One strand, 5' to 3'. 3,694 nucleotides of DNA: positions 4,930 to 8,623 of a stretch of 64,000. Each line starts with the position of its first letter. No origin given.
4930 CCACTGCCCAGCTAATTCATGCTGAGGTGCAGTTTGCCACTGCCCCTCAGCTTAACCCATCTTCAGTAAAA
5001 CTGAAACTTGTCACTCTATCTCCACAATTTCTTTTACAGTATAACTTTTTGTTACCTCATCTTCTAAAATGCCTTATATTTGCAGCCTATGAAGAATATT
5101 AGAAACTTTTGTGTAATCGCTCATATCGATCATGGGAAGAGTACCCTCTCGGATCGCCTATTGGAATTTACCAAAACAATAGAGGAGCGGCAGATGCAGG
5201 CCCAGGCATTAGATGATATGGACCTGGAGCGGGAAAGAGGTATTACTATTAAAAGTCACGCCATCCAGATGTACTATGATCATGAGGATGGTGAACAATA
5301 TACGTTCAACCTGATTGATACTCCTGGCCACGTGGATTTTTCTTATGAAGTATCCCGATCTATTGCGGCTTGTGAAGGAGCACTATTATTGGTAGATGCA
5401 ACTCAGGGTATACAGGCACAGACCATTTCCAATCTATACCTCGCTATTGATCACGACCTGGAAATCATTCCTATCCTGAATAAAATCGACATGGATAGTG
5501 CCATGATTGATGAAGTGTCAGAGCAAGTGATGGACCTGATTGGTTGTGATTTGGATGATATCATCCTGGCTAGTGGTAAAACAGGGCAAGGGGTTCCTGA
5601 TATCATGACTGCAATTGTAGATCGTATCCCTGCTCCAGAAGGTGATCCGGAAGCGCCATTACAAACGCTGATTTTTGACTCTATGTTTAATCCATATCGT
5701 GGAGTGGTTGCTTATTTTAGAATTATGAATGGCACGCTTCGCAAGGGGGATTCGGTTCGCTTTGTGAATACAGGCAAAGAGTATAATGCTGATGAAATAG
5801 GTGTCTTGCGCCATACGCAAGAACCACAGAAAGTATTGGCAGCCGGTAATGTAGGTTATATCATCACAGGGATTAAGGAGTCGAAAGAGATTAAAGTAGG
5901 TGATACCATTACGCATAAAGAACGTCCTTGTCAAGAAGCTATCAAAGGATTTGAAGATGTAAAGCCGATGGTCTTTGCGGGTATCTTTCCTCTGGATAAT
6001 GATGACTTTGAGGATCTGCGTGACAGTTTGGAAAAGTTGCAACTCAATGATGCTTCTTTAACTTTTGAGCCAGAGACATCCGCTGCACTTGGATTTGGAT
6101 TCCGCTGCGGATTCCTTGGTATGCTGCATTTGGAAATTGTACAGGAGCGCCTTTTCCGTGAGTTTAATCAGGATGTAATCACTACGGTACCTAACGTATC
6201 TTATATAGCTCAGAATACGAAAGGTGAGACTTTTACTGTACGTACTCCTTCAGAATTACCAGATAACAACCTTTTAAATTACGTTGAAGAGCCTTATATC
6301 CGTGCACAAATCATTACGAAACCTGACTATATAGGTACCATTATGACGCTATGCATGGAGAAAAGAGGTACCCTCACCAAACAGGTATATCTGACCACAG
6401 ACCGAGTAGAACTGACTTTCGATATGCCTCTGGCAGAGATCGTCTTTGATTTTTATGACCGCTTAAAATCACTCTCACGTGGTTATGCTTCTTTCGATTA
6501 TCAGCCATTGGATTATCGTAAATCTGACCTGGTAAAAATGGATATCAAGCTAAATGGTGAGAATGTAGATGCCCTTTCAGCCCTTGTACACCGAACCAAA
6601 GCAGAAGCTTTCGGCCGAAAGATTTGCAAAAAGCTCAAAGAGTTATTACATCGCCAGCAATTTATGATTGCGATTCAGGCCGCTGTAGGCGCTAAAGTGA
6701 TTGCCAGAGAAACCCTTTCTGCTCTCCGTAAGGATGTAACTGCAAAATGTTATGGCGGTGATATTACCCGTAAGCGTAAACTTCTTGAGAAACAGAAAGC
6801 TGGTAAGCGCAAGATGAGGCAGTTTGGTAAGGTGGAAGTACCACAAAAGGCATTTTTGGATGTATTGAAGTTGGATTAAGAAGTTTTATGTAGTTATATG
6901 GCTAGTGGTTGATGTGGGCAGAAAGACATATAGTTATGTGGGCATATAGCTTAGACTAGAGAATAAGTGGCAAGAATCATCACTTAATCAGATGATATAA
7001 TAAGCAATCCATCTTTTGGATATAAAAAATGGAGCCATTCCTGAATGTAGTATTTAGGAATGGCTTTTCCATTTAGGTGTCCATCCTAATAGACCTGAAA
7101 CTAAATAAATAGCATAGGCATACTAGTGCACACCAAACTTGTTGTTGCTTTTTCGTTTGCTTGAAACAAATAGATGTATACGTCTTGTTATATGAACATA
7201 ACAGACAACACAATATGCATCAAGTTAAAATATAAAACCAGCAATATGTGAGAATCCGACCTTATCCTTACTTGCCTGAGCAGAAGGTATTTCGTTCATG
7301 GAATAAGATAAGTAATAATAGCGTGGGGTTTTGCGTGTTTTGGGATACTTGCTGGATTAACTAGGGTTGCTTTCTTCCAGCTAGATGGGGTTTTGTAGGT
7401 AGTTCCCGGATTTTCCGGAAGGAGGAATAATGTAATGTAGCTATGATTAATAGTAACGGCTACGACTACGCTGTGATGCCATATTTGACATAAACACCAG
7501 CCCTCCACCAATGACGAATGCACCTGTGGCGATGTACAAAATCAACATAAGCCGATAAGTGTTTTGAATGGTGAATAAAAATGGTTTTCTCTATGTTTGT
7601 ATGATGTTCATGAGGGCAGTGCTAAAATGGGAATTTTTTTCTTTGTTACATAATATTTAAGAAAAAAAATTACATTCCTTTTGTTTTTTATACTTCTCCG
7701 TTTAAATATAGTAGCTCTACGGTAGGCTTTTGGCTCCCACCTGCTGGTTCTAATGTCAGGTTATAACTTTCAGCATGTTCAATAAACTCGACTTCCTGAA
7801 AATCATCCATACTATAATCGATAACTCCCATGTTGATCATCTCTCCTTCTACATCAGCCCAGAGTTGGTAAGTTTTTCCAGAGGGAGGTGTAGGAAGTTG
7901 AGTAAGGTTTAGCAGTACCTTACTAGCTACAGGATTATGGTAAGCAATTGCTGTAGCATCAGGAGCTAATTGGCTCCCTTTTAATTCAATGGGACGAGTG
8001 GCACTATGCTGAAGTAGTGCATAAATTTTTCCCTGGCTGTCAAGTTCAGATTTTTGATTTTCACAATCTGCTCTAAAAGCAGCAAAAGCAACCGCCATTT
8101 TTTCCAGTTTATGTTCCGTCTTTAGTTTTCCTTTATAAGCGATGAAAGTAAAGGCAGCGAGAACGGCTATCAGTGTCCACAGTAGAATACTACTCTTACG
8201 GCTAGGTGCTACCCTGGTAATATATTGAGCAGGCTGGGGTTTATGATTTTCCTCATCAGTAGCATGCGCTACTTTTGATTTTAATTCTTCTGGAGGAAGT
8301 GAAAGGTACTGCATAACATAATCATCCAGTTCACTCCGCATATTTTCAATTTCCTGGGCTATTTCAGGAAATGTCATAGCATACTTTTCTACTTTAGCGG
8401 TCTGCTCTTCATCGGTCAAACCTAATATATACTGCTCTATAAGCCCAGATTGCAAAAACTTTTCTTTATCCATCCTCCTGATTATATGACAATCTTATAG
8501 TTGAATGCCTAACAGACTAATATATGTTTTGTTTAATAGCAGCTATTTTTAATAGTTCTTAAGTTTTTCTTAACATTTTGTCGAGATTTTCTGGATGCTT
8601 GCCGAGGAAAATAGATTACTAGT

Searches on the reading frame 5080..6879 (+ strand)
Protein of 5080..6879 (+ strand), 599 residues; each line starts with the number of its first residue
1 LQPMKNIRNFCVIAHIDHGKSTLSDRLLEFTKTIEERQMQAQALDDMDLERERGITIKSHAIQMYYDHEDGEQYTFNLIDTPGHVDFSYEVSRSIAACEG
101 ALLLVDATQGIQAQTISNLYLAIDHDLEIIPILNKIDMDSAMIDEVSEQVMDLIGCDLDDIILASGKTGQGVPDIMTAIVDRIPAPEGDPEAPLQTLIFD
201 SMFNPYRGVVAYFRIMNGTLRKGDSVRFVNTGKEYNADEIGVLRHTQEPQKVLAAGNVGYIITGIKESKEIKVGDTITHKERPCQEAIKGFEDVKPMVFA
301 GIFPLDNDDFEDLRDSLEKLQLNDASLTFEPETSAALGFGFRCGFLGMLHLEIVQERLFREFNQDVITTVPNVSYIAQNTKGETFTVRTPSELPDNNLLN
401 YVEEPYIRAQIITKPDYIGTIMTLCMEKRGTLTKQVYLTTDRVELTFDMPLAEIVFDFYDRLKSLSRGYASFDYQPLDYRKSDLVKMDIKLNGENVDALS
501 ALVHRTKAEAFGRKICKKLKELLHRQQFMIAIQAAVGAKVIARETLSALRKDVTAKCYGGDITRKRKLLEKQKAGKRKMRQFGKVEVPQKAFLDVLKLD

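Call 59: search_protein_families(library=pfam, proteins=[window:5080-6879:+])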
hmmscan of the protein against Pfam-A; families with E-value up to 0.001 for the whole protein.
window:5080-6879:+ (599 aa): 6 families
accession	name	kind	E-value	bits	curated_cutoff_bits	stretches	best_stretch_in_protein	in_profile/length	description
PF00009.33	GTP_EFTU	-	5.6e-55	186.3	26.5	1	5-184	1-187/188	Elongation factor Tu GTP binding domain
PF06421.17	LepA_C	-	4e-48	162.4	29.7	1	491-597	1-107/107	GTP-binding protein LepA C-terminus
PF00679.30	EFG_C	-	9.9e-20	70.8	27.9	1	403-488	3-87/89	Elongation factor G C-terminus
PF03144.31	GTP_EFTU_D2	-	5.3e-15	56.1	30.3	1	208-278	1-73/73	Elongation factor Tu domain 2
PF22042.2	EF-G_D2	-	7.4e-08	32.8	27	1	194-278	2-82/84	Elongation factor G domain 2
PF14492.12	EFG_III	-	6.5e-06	26.6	27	1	295-368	3-73/75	Elongation Factor G, domain III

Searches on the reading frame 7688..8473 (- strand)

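Call 59: search_protein_families(library=pfam, proteins=[window:7688-8473:-])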
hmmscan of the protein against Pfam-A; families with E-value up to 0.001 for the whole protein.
window:7688-8473:- (261 aa): 1 family
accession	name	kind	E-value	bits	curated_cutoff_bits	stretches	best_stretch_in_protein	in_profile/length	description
PF10099.14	RskA_C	-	3.4e-15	56.9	29.4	1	131-251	11-130/135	Anti-sigma-K factor rskA, C-terminal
